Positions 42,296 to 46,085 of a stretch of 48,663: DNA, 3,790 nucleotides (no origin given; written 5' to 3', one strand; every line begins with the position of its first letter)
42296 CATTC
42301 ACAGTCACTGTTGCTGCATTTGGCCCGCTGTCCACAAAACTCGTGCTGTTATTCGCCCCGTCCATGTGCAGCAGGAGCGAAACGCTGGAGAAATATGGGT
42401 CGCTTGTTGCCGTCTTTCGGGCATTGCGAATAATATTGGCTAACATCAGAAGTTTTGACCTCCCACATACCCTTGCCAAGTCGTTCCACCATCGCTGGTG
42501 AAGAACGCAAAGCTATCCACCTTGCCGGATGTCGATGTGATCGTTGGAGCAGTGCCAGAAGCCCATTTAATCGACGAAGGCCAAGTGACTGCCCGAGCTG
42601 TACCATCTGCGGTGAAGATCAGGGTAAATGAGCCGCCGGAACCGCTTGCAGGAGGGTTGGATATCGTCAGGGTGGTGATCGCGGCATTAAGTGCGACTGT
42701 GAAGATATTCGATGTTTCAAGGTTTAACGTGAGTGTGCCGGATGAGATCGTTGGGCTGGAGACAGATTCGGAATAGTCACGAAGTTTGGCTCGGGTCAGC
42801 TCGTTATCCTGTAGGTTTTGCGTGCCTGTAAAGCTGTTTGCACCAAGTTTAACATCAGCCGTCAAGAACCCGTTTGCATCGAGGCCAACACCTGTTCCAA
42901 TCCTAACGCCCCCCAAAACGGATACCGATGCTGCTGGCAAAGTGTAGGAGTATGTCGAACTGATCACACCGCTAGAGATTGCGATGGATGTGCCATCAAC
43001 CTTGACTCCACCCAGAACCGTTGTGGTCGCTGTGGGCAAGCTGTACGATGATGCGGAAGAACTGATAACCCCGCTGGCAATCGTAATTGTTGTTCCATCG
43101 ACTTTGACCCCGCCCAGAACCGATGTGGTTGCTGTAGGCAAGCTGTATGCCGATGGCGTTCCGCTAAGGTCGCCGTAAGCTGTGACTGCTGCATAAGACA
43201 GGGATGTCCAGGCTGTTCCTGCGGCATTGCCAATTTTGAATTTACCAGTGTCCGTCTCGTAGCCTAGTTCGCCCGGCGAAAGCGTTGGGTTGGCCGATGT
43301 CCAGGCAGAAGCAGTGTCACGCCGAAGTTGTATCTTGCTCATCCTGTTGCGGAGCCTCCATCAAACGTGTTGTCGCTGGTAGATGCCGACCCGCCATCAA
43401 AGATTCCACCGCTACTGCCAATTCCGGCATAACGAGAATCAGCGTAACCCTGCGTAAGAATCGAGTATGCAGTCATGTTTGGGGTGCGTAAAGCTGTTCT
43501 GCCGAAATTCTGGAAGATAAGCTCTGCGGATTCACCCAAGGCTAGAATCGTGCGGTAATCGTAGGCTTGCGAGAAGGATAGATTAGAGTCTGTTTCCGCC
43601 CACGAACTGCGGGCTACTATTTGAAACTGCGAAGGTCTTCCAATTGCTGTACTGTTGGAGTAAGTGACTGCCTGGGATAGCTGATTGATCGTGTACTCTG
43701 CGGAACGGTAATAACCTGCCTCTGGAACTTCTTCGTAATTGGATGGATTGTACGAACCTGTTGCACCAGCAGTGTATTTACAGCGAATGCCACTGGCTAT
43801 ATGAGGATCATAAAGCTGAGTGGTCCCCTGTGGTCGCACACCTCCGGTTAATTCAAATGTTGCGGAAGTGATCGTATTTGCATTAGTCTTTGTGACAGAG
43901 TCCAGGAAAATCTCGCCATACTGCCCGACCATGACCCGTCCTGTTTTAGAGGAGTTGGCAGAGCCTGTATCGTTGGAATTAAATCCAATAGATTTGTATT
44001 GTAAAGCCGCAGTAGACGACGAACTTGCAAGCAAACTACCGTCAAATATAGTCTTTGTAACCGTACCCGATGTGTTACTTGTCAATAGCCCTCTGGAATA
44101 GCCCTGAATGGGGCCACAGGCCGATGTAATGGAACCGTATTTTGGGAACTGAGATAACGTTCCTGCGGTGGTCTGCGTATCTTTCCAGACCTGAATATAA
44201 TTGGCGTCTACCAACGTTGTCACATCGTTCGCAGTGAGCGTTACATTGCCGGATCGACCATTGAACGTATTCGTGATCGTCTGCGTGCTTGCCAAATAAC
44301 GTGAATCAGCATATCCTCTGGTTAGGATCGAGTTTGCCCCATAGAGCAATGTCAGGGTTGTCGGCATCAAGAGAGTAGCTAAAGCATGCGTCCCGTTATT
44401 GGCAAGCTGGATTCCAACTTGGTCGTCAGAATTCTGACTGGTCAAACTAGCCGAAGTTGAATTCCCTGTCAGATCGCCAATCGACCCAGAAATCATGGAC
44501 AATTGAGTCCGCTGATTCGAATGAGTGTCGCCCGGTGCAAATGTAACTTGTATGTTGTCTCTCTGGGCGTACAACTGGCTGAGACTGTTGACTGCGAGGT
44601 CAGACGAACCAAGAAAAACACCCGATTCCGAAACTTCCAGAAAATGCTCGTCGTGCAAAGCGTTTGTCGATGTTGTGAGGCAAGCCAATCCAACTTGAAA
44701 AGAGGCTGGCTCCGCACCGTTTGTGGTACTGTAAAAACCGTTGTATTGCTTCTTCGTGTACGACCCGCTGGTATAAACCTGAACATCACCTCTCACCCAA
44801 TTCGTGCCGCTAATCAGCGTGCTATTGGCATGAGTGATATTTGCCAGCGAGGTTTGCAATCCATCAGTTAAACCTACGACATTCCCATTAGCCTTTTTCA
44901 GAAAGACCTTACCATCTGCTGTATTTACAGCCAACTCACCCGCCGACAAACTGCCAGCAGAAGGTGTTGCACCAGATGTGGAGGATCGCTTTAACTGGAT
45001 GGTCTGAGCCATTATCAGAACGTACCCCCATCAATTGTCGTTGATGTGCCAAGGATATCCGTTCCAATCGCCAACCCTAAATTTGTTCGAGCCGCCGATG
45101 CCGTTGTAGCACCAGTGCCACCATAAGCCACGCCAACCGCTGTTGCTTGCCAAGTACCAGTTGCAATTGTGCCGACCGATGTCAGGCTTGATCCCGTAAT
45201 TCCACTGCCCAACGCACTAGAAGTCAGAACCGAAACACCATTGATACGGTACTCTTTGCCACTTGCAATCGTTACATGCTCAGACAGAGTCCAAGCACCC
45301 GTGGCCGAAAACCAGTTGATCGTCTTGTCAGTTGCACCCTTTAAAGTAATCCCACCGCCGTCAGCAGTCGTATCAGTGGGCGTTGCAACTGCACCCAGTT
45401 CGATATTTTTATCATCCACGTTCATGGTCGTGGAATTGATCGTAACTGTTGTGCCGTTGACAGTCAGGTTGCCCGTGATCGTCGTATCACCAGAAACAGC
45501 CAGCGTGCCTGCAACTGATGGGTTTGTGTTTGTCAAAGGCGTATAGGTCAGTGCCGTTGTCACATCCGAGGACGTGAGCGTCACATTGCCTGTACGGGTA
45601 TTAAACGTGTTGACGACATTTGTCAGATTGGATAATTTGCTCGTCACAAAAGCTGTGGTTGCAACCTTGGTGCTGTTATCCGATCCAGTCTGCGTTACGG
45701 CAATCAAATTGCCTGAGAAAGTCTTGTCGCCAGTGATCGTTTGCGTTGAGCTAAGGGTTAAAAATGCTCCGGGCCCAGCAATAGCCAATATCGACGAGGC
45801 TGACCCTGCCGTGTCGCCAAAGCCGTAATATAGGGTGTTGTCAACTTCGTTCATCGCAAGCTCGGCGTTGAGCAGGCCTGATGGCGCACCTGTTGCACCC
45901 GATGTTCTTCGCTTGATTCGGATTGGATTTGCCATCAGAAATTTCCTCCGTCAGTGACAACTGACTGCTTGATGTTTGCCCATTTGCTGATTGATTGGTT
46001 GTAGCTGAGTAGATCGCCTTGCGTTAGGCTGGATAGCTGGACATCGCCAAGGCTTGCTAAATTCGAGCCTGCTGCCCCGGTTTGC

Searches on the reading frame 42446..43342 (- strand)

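Call 10: search_protein_families(library=phrogs, proteins=[window:42446-43342:-], max_evalue=0.001)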
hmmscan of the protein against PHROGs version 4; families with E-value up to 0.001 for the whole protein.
window:42446-43342:- (298 aa): 25 families
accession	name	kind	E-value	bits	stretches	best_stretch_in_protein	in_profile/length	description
phrog_9017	-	tail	3.7e-18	67.3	1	200-297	59-157/159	tail fiber protein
phrog_7760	-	tail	1e-16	62.5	1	201-292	124-216/223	tail fiber protein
phrog_15343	-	unknown function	1.3e-15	58.4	2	56-97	33-74/213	-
phrog_19200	-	head and packaging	2e-15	57.8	1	4-295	12-265/268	virion structural protein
phrog_24774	-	unknown function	8.9e-14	52.9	1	197-296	154-254/258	-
phrog_697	-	head and packaging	5.5e-13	48.1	1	3-51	4-51/2079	structural protein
phrog_22179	-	tail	7.3e-10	39.8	1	164-293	115-238/244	tail fiber protein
phrog_24754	-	tail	2.8e-09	38.2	1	3-61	6-65/202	tail fiber protein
phrog_33904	-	tail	1.1e-08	35.1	1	1-105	1-96/542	tail fiber protein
phrog_31660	-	tail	1.3e-08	35.8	1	6-142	12-143/182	tail fiber protein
phrog_27786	-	tail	3.8e-08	33.3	1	4-52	7-54/729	tail spike protein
phrog_38417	-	other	5e-08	33.6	1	1-51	1-50/312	hyaluronidase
phrog_19976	-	tail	1.1e-07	32.6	1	4-53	10-62/256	tail assembly protein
phrog_5596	-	unknown function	1.7e-07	31.4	1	193-287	352-441/451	-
phrog_3904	-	tail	2.2e-07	30.5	1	187-272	987-1065/1086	tail fiber protein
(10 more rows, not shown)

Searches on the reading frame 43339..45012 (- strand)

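Call 10: search_protein_families(library=phrogs, proteins=[window:43339-45012:-], max_evalue=0.001)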
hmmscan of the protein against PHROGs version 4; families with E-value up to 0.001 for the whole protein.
window:43339-45012:- (557 aa): 2 families
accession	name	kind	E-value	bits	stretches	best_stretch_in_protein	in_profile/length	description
phrog_1699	-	tail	1.7e-08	34.5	1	4-48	6-50/1000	long tail fiber protein distal subunit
phrog_29752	-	unknown function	1.3e-07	32.6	1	1-60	1-60/195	-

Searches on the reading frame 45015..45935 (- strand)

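Call 10: search_protein_families(library=phrogs, proteins=[window:45015-45935:-], max_evalue=0.001)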
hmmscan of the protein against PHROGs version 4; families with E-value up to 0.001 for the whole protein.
window:45015-45935:- (306 aa): 5 families
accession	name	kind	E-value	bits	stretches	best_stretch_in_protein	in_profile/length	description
phrog_30158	-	unknown function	1.1e-30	107.8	1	82-262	292-467/779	-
phrog_6002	-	head and packaging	1e-26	93.8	2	184-282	963-1060/1183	virion structural protein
phrog_36132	-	unknown function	1.5e-10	42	1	103-225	39-165/338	-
phrog_15769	-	unknown function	2.3e-08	34.2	1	89-195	262-358/560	-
phrog_697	-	head and packaging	0.00039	18.8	1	61-191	1166-1297/2079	structural protein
